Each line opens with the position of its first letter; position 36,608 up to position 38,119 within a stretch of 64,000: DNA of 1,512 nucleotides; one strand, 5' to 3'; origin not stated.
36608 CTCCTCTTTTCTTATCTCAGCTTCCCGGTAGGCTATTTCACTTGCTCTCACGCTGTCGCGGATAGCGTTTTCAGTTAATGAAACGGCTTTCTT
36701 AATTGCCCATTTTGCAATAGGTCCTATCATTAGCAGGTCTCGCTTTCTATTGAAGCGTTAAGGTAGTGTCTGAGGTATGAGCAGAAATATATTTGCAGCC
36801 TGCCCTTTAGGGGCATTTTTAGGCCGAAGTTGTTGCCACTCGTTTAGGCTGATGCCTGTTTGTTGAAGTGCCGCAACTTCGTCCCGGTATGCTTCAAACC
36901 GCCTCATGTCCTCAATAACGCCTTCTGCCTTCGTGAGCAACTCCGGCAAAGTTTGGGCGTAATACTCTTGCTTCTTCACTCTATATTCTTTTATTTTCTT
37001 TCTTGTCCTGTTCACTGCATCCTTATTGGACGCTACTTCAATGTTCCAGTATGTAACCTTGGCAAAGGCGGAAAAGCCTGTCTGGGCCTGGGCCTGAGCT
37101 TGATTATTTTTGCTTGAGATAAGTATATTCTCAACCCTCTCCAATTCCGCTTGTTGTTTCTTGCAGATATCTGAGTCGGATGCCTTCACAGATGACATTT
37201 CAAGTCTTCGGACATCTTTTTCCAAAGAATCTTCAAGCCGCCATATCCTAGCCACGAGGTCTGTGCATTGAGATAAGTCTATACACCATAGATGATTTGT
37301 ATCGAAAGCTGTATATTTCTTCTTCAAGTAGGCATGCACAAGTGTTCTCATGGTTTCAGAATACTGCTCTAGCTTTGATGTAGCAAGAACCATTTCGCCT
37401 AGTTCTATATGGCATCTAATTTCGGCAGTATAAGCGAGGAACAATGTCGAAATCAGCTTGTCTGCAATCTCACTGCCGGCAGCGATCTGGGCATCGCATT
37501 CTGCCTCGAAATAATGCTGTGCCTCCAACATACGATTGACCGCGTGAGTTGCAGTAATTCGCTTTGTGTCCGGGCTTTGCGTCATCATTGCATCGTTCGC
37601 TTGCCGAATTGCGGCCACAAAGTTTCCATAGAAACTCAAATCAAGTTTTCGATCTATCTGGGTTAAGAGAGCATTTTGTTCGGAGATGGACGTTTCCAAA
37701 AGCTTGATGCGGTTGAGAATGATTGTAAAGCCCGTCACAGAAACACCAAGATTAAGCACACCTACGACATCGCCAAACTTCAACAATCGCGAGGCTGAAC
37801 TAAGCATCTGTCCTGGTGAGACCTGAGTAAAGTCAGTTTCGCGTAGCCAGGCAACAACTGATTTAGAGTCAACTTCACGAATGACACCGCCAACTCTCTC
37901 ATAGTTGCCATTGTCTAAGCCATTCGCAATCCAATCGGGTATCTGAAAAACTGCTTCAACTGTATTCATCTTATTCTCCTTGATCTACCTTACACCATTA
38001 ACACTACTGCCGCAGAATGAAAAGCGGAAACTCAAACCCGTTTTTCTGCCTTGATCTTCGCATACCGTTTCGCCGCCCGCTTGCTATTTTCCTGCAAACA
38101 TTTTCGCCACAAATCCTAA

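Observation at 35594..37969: AT-rich three-gene orphan operon (403, 96 and 244 aa) with no recognisable domains, embedded among TA modules: a candidate novel defence or accessory system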

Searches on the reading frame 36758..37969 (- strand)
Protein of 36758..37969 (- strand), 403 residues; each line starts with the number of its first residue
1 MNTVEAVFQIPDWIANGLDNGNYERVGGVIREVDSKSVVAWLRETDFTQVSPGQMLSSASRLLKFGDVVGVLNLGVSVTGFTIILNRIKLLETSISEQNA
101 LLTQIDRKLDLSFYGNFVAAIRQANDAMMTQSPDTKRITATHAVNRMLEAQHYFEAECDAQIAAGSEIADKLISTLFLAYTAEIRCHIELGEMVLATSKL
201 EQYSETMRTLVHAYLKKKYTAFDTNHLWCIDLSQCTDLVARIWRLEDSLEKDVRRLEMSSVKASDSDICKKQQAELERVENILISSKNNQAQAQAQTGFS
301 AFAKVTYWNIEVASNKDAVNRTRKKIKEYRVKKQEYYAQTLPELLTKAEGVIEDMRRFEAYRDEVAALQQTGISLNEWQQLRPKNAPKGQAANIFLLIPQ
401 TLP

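Call 3: search_protein_families(library=pfam, proteins=[window:36758-37969:-], max_evalue=1)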
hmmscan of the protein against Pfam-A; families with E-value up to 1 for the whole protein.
window:36758-37969:- (403 aa): 2 families
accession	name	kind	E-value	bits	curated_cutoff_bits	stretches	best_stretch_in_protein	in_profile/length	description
PF12514.13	DUF3718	-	0.024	15.3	22.5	1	313-338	4-29/66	Protein of unknown function (DUF3718)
PF15974.10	Cadherin_tail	-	0.11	13.5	22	1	283-328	98-132/134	Cadherin C-terminal cytoplasmic tail, catenin-binding region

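Call 4: search_protein_families(library=padloc, proteins=[window:36758-37969:-], max_evalue=1)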
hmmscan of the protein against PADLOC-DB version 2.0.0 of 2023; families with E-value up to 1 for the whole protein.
window:36758-37969:- (403 aa): 1 family
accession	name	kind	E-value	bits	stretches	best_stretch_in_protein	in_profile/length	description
PDLC04114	JukB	-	0.0018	15.8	1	71-105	103-137/323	-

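Call 5: search_protein_families(library=ncbifam, proteins=[window:36758-37969:-], max_evalue=1)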
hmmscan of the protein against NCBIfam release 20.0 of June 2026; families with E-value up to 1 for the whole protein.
window:36758-37969:- (403 aa): 1 family
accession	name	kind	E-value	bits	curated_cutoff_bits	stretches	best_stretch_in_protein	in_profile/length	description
NF038208.1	garosamine_AAA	equivalog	0.06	13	170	1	198-249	44-94/167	Gar/GrdA family gentamicin resistance ATP-binding protein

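Call 6: search_protein_families(library=phrogs, proteins=[window:36758-37969:-], max_evalue=1)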
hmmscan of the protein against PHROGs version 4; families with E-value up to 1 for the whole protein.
window:36758-37969:- (403 aa): 2 families
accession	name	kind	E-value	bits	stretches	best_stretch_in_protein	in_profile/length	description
phrog_20381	-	unknown function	0.038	15.6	1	247-294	19-64/87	-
phrog_32255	-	unknown function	0.084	13.8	1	303-367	25-87/174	-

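Call 7: find_homologous_proteins(query=window:36758-37969:-)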
Query window:36758-37969:- (403 aa): 50 proteins with E <= 0.001 among 6722 candidates.
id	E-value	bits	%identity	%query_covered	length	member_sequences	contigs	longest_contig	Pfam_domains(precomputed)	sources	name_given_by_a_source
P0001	4.6e-262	886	100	100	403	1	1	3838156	-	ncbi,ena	-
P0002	2.1e-193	661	75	100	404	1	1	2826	-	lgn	-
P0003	1.8e-184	631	73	99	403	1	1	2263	-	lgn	-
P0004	6.2e-184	629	72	99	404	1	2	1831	-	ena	-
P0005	1.7e-183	628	73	99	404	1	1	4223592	-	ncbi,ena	-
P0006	5.1e-182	623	73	99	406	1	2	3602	-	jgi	jgi:hypothetical protein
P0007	3.3e-169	581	67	100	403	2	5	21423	-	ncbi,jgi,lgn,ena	-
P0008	1.2e-125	438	53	99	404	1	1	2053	-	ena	-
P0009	9.9e-86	306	39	99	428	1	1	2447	-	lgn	-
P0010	6.1e-83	297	37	99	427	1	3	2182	-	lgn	-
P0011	9.8e-70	254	49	62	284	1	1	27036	-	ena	-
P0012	4.4e-57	212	34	98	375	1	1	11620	-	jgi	jgi:tetratricopeptide (TPR) repeat protein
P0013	6.9e-56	208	32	100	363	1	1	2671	-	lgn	-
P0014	1.8e-55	207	44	53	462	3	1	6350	PF04970.20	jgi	jgi:hypothetical protein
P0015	3.2e-55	206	33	99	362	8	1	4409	-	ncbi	-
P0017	5.3e-53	199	32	99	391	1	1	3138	-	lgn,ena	-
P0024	3.5e-50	189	31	98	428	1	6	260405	-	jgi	jgi:tetratricopeptide (TPR) repeat protein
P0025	6.8e-50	188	32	86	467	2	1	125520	-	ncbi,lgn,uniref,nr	ncbi:hypothetical protein [Nostoc sp. 106C]|uniref:hypothetical protein n=1 Tax=Nostoc sp. 106C TaxI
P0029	4.3e-48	182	31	99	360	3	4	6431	-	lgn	-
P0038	1.4e-40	158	29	99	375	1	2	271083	-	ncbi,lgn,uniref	ncbi:hypothetical protein [Nostoc sp.]|uniref:hypothetical protein n=1 Tax=Nostoc sp. TaxID=1180 Rep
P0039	4.3e-40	156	29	98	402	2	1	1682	-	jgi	jgi:hypothetical protein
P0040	8.1e-39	152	30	96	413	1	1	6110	-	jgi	jgi:hypothetical protein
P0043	2.0e-11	62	42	26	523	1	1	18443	-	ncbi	-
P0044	3.6e-11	61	24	94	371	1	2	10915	-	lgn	-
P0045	2.0e-9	55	42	26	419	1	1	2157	-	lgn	-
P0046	1.2e-8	53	35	27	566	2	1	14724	-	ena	-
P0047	2.1e-6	45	40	26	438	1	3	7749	-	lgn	-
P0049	6.7e-4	37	31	21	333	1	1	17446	-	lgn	-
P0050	8.3e-4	37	31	26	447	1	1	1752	-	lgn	-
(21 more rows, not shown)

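Call 9: find_encoding_contigs(protein=P0005, flank=8000, max_places=3)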
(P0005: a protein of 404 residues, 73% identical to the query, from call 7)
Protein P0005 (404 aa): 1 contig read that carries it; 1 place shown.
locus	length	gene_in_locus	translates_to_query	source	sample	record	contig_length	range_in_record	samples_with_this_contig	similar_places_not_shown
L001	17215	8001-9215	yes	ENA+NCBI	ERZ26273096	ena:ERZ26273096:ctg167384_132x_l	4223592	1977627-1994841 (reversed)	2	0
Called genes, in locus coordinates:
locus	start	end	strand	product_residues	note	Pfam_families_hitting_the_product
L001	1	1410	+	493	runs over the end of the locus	PF02624:YcaO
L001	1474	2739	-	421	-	PF07690:MFS_1 (weak), PF03092:BT1, PF07690:MFS_1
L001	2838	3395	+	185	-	-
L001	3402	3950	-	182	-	PF01923:Cob_adeno_trans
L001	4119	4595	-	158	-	PF01521:Fe-S_biosyn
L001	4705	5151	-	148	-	-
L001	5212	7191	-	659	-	PF14691:Fer4_20, PF00890:FAD_binding_2 (weak), PF01266:DAO (weak), PF07992:Pyr_redox_2, PF12831:FAD_oxidored (weak), PF13450:NAD_binding_8, PF00037:Fer4 (weak), PF12837:Fer4_6 (weak), +5 more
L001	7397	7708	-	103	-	PF13744:HTH_37, PF13560:HTH_31, PF01381:HTH_3, PF13443:HTH_26 (weak)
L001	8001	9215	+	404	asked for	-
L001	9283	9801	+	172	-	-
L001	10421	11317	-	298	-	PF14261:DUF4351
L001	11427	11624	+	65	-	-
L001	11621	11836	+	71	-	PF24732:ParE_like (weak)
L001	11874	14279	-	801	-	PF16216:GxGYxYP_N, PF20957:GxGYxYP_N_2nd, PF20958:GxGYxYP_N_3rd, PF14323:GxGYxYP_C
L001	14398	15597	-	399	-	PF00392:GntR, PF00532:Peripla_BP_1, PF13407:Peripla_BP_4 (weak), PF13377:Peripla_BP_3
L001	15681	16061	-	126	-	PF04480:DUF559, PF18741:MTES_1575 (weak)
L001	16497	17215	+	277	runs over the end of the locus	PF07963:N_methyl, PF07596:SBP_bac_10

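Call 10: find_encoding_contigs(protein=P0007, flank=8000, max_places=4)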
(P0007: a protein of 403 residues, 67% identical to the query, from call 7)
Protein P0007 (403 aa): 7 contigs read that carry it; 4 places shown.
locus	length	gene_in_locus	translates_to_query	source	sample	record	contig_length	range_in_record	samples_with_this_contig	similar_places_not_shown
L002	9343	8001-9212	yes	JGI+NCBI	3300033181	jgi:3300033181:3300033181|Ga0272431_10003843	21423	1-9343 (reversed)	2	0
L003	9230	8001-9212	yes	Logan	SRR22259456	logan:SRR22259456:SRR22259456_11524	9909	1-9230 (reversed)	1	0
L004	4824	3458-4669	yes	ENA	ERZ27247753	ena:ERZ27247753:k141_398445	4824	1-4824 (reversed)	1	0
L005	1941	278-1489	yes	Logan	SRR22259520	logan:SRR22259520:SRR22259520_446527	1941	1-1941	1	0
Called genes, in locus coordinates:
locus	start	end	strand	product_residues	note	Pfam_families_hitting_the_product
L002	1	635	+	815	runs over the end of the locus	PF26550:Tricorn_2nd (faint), PF26549:Tricorn_N, PF07676:PD40, PF26549:Tricorn_N, PF02129:Peptidase_S15, PF20434:BD-FAE, PF00326:Peptidase_S9, PF01738:DLH, +2 more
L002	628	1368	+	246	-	PF04187:Cofac_haem_bdg (faint)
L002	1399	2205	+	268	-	PF04471:Mrr_cat, PF22722:NA-iREase1 (weak), PF01396:Zn_ribbon_Top1 (weak)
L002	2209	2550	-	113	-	PF18480:DUF5615 (weak)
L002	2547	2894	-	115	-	PF04255:DUF433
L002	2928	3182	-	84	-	-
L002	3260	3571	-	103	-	PF04255:DUF433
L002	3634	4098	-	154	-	PF01521:Fe-S_biosyn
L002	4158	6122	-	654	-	PF14691:Fer4_20, PF01266:DAO (weak), PF07992:Pyr_redox_2, PF12831:FAD_oxidored (weak), PF13450:NAD_binding_8, PF00037:Fer4 (weak), PF12837:Fer4_6 (weak), PF12838:Fer4_7 (weak), +5 more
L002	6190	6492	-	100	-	PF13744:HTH_37, PF13560:HTH_31, PF01381:HTH_3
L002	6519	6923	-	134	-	PF05973:Gp49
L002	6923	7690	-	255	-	-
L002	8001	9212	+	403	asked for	-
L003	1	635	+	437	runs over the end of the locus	?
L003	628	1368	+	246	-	PF04187:Cofac_haem_bdg (faint)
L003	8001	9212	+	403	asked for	-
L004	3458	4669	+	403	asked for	-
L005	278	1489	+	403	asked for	-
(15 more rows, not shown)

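Call 18: find_related_loci(query=A1, collection=genome_contigs, flank=7000)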
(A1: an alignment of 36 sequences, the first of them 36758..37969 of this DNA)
Query A1 (403 aa) in genome_contigs; peptide patterns used: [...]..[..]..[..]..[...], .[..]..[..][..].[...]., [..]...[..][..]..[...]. (x = any residue, [..] = any of these).
343 stretches matched a pattern; 232 encode a relative of the query (tblastn E <= 1e-3); the best 80 are kept; 80 distinct loci.
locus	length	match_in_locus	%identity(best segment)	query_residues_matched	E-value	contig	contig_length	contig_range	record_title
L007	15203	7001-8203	73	1-400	0e+0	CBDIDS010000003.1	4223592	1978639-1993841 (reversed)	MAG: Capsulimonadaceae bacterium isolate 6f8a773a-59ab-44fe-9070-7844cc6d8dd9 genome assembly, contig: contig_3, whole g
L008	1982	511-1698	36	1-397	6e-69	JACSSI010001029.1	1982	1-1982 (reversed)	MAG: Anaerolineae bacterium isolate CH7 contig-70_72887, whole genome shotgun sequence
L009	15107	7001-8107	36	1-378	2e-62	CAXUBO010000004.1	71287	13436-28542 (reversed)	MAG TPA_asm: uncultured Armatimonadales bacterium isolate public_SRR14722165_metawrap_bin.3 genome assembly, contig: pub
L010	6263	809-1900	33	1-399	4e-60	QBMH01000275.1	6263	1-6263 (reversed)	MAG: Leptolyngbya sp. isolate ULC077bin1 scaffold275_size6263, whole genome shotgun sequence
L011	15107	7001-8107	35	4-399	1e-59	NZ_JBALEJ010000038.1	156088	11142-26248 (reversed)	MAG: Nostoc sp. isolate P6602 bin 13 NODE_120_length_156088_cov_31.424006, whole genome shotgun sequence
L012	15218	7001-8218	32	1-397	1e-59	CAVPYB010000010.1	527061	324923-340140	MAG: uncultured Chloroflexia bacterium isolate MFD09964.bin.2.153 genome assembly, contig: contig_475, whole genome shot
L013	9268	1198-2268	35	4-399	2e-59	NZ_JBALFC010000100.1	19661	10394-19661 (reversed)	MAG: Nostoc sp. isolate P9119 bin 5 NODE_488_length_19661_cov_38.202954, whole genome shotgun sequence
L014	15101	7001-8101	34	4-399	2e-58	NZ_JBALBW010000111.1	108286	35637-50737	MAG: Nostoc sp. isolate 8277 bin 2 NODE_15_length_108286_cov_28.187363, whole genome shotgun sequence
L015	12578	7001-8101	33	4-399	4e-58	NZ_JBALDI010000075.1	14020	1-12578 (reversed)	MAG: Nostoc sp. isolate P14318 bin 17 NODE_1230_length_14020_cov_89.897092, whole genome shotgun sequence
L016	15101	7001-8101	35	4-399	6e-58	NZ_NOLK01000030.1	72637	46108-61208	Nostoc sp. 'Peltigera membranacea cyanobiont' 232 scaffold30, whole genome shotgun sequence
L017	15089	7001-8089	33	4-399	8e-58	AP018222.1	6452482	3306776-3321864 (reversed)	Nostoc linckia NIES-25 DNA, nearly complete genome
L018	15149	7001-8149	33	1-397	2e-57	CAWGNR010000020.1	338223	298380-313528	MAG: uncultured Chloroflexia bacterium isolate MFD05684.bin.1.47 genome assembly, contig: contig_41700, whole genome sho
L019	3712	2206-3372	32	1-397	4e-57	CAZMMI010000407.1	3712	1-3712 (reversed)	MAG TPA_asm: uncultured Anaerolinea sp. isolate SRP294416_co1_257 genome assembly, contig: NODE_63256_length_3712_cov_6.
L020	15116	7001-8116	32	4-399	8e-57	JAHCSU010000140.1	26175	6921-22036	Nostoc sp. CCCryo 231-06 CCCRYO23106-140, whole genome shotgun sequence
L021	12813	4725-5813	34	4-399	9e-57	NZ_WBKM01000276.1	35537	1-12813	Nostoc sp. WHI contig-1000022, whole genome shotgun sequence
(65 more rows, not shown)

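Call 19: search_solved_structures(query=A1, max_evalue=10)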
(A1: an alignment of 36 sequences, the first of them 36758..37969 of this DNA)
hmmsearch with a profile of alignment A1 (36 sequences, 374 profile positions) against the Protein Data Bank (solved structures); distinct sequences matched with E-value up to 10: 5.
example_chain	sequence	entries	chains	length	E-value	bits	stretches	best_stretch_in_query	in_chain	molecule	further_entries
7wu7_4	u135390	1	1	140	0.058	15.7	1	219-330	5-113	Prefoldin subunit 4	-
1ezj_A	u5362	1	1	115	0.19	14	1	288-342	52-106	NUCLEOCAPSID PHOSPHOPROTEIN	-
4r4l_A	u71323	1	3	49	0.82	11.9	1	86-109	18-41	cGMP-dependent protein kinase 1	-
4r4m_A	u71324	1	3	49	1.2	11.3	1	86-109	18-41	cGMP-dependent protein kinase 1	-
1zxa_A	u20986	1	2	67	1.7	10.8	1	86-109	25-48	cGMP-dependent protein kinase 1, alpha isozyme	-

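Call 24: predict_structure(alignment_id=A1)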
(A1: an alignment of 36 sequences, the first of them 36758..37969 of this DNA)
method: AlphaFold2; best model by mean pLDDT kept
length: 403 residues; sequences in the alignment: 36
mean_pLDDT: 81.9   pTM: 0.80
mean pLDDT of the five models: 81.9, 81.4, 78.3, 72.4, 72.1
residues with pLDDT >= 90: 156; 70-90: 182; 50-70: 30; < 50: 35
segments of 3 or more residues with pLDDT < 50: 1-7, 47-68, 387-391
pLDDT, mean of each block of 10 residues (from residue 1): 44 86 89 90 62 37 47 76 77 75 58 81 89 91 90 90 88 92 92 91 94 92 87 87 86 72 81 95 97 92 94 97 94 92 90 91 89 83 58 71 51
secondary structure, 60 per line:
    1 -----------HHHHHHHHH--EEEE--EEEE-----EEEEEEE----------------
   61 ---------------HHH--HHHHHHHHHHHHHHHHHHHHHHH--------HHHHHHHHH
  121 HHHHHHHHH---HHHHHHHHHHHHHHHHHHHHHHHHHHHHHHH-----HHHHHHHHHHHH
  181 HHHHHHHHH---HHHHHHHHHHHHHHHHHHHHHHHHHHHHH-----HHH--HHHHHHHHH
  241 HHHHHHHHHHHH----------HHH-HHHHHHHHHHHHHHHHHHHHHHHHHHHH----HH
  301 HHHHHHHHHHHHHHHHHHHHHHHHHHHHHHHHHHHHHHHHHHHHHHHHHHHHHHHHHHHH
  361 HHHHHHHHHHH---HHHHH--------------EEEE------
elements in order: H12-20 E23-26 E29-32 E38-44 H81-103 H112-129 H133-163 H169-189 H193-221 H232-252 H267-294 H299-371 H375-379 E394-397

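Call 27: search_protein_families(library=pfam, proteins=[P0043, P0046, P0045, P0047, P0049, P0050], max_evalue=0.01)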
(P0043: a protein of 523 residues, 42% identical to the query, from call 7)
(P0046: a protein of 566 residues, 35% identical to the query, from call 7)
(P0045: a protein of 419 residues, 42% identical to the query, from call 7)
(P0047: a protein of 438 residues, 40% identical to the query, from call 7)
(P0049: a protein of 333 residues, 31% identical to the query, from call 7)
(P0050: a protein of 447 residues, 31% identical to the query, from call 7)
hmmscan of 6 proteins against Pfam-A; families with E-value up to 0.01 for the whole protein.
P0043 (523 aa): 0 families

P0046 (566 aa): 3 families
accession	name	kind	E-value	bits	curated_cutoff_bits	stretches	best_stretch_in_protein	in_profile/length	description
PF12352.13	V-SNARE_C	-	0.00047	20.8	27.1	0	121-174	12-65/66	Snare region anchored in the vesicle membrane C-terminus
PF06009.19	Laminin_II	-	0.0031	18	33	0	137-212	9-84/138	Laminin Domain II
PF06103.16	DUF948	-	0.0065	17.1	37.2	0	84-131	14-58/89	Bacterial protein of unknown function (DUF948)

P0045 (419 aa): 0 families

P0047 (438 aa): 0 families

P0049 (333 aa): 0 families

P0050 (447 aa): 1 family
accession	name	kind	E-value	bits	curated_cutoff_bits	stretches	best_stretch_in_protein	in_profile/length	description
PF10046.14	BLOC1_2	-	0.0098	16.7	33.4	0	90-129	35-77/96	Biogenesis of lysosome-related organelles complex-1 subunit 2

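Call 42: search_protein_families(library=padloc, alignment_id=A1, max_evalue=0.1)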
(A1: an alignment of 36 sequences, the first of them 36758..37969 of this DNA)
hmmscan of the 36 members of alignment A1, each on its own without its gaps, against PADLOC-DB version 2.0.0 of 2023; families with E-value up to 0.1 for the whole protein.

A. member 1, window:36758-37969:- (403 aa): 1 family
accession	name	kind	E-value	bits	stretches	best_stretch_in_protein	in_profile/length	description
PDLC04114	JukB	-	0.0018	15.8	1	71-105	103-137/323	-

B. families by the number of members that match (of 36 scanned): 6 families
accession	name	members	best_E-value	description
PDLC04114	JukB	34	3.7e-11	-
PDLC03859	LmuB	8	1.9e-05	-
PDLC04409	PDC-M09B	1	0.0055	-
PDLC02912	2TM_IV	1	0.0061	-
PDLC03780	RT_UG5-nitrilase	1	0.02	DRT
PDLC01697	typeIV_Cas11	1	0.026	Cas11_3_IV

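Call 48: search_protein_families(library=padloc, alignment_id=A3, max_evalue=0.001)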
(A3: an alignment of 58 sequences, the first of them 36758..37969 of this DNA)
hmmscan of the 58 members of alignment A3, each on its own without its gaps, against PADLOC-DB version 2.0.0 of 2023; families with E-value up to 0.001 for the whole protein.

A. member 1, window:36758-37969:- (403 aa): 0 families

B. families by the number of members that match (of 58 scanned): 89 families (the first 25 are shown)
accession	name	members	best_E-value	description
PDLC00939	Cas3g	2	0.0006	"CRISPR-associated helicase Cas3, subtype Dpsyc"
PDLC03960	SngC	1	6.7e-29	-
PDLC03014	subtilase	1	7.3e-29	-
PDLC02503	BrxHI|BrxHII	1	6.9e-28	BrxHI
PDLC00013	DruE1|DruE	1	2.4e-22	SNF2 family N-terminal domain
PDLC01720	Csa3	1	1.3e-20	Csa3_1_CAS-I-II-III-IV-V-VI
PDLC02896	DpdJ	1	3.3e-20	DpdJ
PDLC01533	Cas3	1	6.9e-20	CAS-I; effector_G3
PDLC02501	BrxHI|BrxHII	1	9e-19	BrxHI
PDLC01438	Csa3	1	1.2e-16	"CAS-I,CAS-II,CAS-III,CAS-IV,CAS-V,CAS-VI; associated_signaling"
PDLC03928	PsyrT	1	3.4e-16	-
PDLC00035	DruE3|DruE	1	6.7e-16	SNF2 family N-terminal domain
PDLC00051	DruE4|DruE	1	8.9e-16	SNF2 family N-terminal domain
PDLC00037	DruE3|DruE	1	1.5e-14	SNF2 family N-terminal domain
PDLC00036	DruE3|DruE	1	1.1e-13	SNF2 family N-terminal domain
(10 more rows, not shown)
